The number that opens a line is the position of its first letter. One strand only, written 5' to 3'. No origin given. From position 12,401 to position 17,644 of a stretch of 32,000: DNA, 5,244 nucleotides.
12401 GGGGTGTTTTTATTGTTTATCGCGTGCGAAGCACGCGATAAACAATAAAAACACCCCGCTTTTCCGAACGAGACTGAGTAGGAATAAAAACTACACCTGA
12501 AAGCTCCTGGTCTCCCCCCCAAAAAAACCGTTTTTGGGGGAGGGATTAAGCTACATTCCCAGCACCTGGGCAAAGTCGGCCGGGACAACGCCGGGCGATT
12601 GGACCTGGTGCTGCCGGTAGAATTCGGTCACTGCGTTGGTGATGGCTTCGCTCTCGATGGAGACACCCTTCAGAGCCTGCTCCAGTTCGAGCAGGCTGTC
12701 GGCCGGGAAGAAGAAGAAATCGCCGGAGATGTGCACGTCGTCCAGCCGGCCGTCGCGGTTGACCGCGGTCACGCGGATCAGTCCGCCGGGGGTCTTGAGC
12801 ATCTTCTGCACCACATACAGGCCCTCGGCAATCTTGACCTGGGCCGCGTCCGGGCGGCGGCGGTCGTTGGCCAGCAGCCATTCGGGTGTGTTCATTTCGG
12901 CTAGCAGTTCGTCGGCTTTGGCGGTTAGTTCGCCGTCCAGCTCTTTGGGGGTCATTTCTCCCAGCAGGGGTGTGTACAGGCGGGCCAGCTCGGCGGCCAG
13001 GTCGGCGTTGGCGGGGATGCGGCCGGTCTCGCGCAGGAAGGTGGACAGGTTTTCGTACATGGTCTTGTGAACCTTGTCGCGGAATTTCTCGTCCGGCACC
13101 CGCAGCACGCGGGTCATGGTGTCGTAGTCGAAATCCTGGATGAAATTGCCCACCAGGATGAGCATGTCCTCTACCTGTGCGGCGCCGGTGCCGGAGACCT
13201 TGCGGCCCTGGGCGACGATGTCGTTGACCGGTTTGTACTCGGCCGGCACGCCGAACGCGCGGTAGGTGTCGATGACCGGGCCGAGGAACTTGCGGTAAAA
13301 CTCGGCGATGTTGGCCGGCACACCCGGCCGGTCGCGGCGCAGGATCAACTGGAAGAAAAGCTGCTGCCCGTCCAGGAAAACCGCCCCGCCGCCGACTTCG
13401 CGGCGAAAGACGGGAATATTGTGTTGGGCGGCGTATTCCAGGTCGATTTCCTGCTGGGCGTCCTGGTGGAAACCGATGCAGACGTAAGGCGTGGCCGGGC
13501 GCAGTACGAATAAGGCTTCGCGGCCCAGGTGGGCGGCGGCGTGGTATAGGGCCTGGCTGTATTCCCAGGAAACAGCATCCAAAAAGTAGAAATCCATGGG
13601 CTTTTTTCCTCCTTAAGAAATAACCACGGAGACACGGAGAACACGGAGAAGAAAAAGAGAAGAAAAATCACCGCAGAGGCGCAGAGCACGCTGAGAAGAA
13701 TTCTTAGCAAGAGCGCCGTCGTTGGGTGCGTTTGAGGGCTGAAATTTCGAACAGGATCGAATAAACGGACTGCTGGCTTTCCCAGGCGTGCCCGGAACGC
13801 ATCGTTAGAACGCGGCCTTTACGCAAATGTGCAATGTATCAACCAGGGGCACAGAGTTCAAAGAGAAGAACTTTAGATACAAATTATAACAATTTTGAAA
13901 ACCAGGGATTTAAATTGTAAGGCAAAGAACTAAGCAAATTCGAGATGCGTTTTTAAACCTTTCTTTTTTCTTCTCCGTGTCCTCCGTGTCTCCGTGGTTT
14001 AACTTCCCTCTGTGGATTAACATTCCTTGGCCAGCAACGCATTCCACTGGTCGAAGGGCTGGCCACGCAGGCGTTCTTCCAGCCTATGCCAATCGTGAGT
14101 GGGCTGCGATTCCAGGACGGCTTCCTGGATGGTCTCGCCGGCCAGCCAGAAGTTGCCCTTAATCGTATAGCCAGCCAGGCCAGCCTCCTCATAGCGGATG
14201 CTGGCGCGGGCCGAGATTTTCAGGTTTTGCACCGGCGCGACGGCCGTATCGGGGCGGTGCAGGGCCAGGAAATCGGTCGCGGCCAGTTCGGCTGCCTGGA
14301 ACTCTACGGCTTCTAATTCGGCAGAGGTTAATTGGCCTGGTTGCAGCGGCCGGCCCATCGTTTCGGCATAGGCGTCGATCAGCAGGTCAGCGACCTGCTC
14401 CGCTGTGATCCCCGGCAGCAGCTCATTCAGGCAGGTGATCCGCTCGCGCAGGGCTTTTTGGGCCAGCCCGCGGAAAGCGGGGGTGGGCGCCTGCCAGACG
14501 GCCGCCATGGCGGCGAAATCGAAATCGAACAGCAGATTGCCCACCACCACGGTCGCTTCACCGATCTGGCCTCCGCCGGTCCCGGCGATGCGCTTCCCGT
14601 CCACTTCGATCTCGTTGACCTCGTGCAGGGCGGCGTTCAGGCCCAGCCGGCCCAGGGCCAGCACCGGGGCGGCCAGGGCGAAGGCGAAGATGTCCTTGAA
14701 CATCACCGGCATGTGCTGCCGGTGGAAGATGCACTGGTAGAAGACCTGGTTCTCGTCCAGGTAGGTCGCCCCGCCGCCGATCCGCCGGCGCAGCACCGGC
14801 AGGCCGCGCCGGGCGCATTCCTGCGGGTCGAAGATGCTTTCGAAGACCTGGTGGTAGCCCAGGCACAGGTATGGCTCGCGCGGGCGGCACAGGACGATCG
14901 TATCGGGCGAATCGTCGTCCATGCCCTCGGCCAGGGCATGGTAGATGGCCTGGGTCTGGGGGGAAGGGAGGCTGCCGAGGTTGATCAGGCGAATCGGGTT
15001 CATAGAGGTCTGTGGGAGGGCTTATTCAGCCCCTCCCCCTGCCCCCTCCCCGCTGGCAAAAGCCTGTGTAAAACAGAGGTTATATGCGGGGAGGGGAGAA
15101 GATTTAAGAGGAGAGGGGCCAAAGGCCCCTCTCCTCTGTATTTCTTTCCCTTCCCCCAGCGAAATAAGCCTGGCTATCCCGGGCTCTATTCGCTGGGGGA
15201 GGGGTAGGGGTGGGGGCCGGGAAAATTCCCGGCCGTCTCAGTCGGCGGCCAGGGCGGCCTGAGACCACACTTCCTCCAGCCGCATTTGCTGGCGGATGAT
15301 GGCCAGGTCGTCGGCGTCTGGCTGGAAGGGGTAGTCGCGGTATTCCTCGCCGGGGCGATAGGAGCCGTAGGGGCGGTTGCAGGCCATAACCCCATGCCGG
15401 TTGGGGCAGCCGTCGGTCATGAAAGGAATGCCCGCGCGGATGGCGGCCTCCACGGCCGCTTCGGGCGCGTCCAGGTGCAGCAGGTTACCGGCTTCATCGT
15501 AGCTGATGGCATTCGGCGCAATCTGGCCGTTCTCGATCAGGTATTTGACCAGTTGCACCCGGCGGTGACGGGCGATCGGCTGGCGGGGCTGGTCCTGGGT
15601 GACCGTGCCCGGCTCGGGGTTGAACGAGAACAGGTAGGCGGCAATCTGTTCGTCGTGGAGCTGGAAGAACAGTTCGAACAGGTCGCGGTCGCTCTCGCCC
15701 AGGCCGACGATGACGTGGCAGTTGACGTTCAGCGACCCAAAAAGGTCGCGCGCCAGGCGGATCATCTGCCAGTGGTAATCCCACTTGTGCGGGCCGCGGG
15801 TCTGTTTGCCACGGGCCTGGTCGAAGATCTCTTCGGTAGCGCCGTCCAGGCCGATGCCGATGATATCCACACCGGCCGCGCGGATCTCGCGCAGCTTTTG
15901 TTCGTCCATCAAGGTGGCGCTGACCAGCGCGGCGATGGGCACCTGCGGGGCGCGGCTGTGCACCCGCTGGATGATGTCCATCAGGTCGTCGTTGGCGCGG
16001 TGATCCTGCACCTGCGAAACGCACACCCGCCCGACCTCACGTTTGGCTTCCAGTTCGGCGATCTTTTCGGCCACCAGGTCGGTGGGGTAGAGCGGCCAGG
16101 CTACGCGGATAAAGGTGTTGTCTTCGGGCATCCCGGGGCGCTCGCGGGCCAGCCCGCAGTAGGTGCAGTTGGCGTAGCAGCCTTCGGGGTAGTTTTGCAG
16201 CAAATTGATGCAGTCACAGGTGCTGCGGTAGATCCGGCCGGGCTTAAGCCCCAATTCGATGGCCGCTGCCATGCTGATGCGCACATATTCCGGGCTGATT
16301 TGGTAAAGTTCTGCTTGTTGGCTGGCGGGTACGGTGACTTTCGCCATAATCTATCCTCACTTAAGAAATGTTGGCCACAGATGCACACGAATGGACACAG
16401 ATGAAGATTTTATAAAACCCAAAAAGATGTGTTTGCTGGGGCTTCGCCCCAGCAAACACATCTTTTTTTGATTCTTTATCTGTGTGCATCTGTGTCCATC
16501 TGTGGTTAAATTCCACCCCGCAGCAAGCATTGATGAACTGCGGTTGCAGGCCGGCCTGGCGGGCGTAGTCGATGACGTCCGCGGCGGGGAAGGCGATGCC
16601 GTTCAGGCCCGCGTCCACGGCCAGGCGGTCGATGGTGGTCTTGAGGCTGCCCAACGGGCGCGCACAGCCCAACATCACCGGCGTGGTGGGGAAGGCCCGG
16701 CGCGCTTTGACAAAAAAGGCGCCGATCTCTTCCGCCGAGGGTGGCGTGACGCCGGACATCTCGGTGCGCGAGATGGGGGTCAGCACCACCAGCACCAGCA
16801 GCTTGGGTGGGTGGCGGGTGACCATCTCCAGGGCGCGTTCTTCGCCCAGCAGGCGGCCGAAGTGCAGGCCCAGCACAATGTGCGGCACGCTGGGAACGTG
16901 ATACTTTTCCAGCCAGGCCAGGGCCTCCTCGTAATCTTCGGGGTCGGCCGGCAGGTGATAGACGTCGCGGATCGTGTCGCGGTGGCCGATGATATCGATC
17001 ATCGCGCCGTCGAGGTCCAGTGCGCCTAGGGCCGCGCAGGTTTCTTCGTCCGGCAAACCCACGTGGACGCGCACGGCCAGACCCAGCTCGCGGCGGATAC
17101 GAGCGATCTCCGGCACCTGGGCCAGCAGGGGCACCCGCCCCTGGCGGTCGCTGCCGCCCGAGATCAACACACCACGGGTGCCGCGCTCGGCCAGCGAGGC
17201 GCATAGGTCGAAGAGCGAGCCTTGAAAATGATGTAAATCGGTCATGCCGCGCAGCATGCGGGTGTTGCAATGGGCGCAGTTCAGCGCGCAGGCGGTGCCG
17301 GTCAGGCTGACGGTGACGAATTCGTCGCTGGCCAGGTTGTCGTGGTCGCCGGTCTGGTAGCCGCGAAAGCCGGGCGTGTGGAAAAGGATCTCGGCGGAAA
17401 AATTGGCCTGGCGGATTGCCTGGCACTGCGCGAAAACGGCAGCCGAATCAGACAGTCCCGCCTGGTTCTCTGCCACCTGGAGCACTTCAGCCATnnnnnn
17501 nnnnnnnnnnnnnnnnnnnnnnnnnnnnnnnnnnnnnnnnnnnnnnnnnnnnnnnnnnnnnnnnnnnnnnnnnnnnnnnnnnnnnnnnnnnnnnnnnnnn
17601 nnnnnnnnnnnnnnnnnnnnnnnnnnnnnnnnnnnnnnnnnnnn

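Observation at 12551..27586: Isp-type [NiFe] hydrogenase embedded in a TusA/DsrE/LbpA sulfur-carrier and lipoylation supercluster with no sHdr genes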

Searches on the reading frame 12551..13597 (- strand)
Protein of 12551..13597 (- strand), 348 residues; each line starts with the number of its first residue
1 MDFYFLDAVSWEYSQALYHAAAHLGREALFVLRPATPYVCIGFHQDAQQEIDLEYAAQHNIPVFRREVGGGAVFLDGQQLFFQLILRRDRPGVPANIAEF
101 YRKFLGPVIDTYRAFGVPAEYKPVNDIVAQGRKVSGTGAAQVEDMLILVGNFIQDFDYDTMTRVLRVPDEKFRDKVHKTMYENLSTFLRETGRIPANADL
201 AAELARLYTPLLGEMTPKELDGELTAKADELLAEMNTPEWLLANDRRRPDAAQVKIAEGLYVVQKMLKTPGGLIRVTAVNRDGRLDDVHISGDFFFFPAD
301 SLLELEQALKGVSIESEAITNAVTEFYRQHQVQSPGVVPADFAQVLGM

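Call 7: search_protein_families(library=pfam, proteins=[window:12551-13597:-], max_evalue=0.01)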
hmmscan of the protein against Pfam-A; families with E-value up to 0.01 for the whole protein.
window:12551-13597:- (348 aa): 3 families
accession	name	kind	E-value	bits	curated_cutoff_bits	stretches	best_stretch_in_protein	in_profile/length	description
PF21948.1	LplA-B_cat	-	3.7e-35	122.1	27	1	9-190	4-180/200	Lipoyl protein ligase A/B catalytic domain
PF10437.14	Lip_prot_lig_C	-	1.2e-08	35.2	24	1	263-345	6-84/85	Bacterial lipoate protein ligase C-terminus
PF03099.24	BPL_LplA_LipB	-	4.6e-06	27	21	1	52-141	17-117/133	Biotin/lipoate A/B protein ligase family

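Call 29: search_protein_families(library=ncbifam, proteins=[window:12551-13597:-], max_evalue=0.001)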
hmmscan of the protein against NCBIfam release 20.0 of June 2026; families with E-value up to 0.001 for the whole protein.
window:12551-13597:- (348 aa): 5 families
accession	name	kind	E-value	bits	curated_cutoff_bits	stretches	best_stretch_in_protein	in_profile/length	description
TIGR00545.2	lipoyltrans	equivalog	3.9e-38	131.2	280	1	26-332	28-315/328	lipoate--protein ligase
NF053751.1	LplAB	exception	5.6e-30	104.5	550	2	35-241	139-344/348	lipoate-protein ligase LplAB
NF053750.1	LplA_large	exception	1.4e-26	93.4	480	1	29-194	35-199/248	lipoate-protein ligase large subunit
NF053790.1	LplA_LipA_fuse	exception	4.5e-26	91.6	800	1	23-325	28-305/606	bifunctional lipoate--protein ligase/lipoyl synthase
NF053749.1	LplB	equivalog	9.8e-17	60.9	65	1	267-345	3-81/86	lipoate-protein ligase small subunit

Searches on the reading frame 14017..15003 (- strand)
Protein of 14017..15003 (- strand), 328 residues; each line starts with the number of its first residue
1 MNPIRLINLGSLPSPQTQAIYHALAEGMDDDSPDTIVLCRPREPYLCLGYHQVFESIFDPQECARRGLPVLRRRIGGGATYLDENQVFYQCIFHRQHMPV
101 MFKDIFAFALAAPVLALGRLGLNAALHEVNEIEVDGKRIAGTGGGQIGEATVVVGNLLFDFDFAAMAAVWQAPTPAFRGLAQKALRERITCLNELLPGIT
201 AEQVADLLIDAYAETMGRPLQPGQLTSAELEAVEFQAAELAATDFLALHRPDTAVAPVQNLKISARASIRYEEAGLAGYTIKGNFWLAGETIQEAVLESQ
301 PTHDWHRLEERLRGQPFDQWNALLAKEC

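Call 7: search_protein_families(library=pfam, proteins=[window:14017-15003:-], max_evalue=0.01)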
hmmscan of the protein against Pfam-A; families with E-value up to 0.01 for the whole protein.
window:14017-15003:- (328 aa): 1 family
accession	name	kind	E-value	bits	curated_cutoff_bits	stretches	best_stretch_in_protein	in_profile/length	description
PF21948.1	LplA-B_cat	-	2.2e-30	106.5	27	1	19-212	7-199/200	Lipoyl protein ligase A/B catalytic domain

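Call 61: search_protein_families(library=ncbifam, proteins=[window:14017-15003:-], max_evalue=0.001)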
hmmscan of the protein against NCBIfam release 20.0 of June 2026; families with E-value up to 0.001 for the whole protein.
window:14017-15003:- (328 aa): 4 families
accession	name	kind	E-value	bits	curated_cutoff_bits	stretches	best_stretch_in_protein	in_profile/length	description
TIGR00545.2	lipoyltrans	equivalog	7.9e-22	77.6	280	1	28-245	25-238/328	lipoate--protein ligase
NF053790.1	LplA_LipA_fuse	exception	2e-18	66.3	800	1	14-295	11-285/606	bifunctional lipoate--protein ligase/lipoyl synthase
NF053750.1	LplA_large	exception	1e-13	51.3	480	1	28-234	25-232/248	lipoate-protein ligase large subunit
NF053751.1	LplAB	exception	8e-11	41.5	550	1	40-239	137-336/348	lipoate-protein ligase LplAB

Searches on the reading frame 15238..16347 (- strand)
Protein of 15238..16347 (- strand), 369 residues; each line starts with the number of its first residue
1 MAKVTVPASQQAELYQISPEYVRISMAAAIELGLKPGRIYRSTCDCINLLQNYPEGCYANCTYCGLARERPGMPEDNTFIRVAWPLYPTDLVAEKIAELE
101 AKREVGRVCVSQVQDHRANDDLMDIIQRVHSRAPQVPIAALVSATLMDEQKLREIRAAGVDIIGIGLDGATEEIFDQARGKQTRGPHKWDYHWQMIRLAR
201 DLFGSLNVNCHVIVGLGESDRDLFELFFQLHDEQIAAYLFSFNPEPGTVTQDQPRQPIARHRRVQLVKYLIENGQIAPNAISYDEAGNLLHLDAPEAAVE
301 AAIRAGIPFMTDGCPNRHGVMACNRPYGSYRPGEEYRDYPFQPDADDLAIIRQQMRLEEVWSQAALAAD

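Call 7: search_protein_families(library=pfam, proteins=[window:15238-16347:-], max_evalue=0.01)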
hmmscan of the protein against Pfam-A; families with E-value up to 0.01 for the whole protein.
window:15238-16347:- (369 aa): 1 family
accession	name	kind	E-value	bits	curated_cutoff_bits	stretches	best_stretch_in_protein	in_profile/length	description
PF04055.27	Radical_SAM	-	1.9e-17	64.4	29.5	1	55-226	5-162/166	Radical SAM superfamily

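Call 29: search_protein_families(library=ncbifam, proteins=[window:15238-16347:-], max_evalue=0.001)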
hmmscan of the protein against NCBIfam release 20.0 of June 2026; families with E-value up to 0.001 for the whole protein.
window:15238-16347:- (369 aa): 10 families
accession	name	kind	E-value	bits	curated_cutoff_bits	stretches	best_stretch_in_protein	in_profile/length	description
NF053743.1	LipS2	equivalog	1.4e-58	198.7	270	1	22-340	1-292/292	LipS2 family lipoyl synthase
NF045502.1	variant_rSAM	domain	6.1e-12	45.2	125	1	59-253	144-336/357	radical SAM protein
TIGR00433.2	bioB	equivalog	9.5e-12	44.8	225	1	49-255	43-234/307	biotin synthase BioB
TIGR04043.1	rSAM_MSMEG_0568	hypoth_equivalog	1e-08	34.6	303.7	1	114-255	173-310/354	MSMEG_0568 family radical SAM protein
TIGR00510.1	lipA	equivalog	3.7e-08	33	310.25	1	57-236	73-237/302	lipoyl synthase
TIGR04053.2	TIGR04053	equivalog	5.1e-08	32.5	395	1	115-243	66-186/366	TIGR04053 family radical SAM/SPASM domain-containing protein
NF004019.1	PRK05481.1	subfamily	5.8e-07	29.1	203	1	56-235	56-219/286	lipoyl synthase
TIGR03957.1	rSAM_HmdB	equivalog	8.5e-06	25.2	320.9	1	60-270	53-248/317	5,10-methenyltetrahydromethanopterin hydrogenase cofactor biosynthesis protein HmdB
NF009544.0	PRK12928.1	subfamily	0.00016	21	210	1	57-235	76-239/300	lipoyl synthase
TIGR04072.2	rSAM_ladder_B12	equivalog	0.00022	20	360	1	40-175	174-297/443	lipid biosynthesis B12-binding/radical SAM protein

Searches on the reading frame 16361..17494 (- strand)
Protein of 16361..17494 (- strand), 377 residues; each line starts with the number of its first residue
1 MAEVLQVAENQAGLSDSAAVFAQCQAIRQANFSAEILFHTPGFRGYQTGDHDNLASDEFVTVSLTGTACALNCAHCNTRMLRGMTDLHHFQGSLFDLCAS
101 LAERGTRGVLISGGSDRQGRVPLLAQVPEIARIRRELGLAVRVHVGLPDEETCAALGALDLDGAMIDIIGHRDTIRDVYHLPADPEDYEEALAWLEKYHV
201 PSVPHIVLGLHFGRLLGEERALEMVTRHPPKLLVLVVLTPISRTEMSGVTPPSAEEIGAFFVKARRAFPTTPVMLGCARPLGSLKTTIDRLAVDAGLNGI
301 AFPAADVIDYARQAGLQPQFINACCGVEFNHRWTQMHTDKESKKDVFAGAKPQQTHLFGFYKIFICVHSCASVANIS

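Call 7: search_protein_families(library=pfam, proteins=[window:16361-17494:-], max_evalue=0.01)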
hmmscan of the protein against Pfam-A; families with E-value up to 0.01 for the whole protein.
window:16361-17494:- (377 aa): 1 family
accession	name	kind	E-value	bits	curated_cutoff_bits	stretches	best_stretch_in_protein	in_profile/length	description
PF04055.27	Radical_SAM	-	8.1e-08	33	29.5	1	66-209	4-151/166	Radical SAM superfamily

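Call 29: search_protein_families(library=ncbifam, proteins=[window:16361-17494:-], max_evalue=0.001)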
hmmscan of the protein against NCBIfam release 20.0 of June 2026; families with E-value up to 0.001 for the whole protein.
window:16361-17494:- (377 aa): 1 family
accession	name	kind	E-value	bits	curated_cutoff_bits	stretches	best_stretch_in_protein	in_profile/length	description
NF053742.1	LipS1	equivalog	4.8e-67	226.4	230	1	57-325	5-268/268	LipS1 family lipoyl synthase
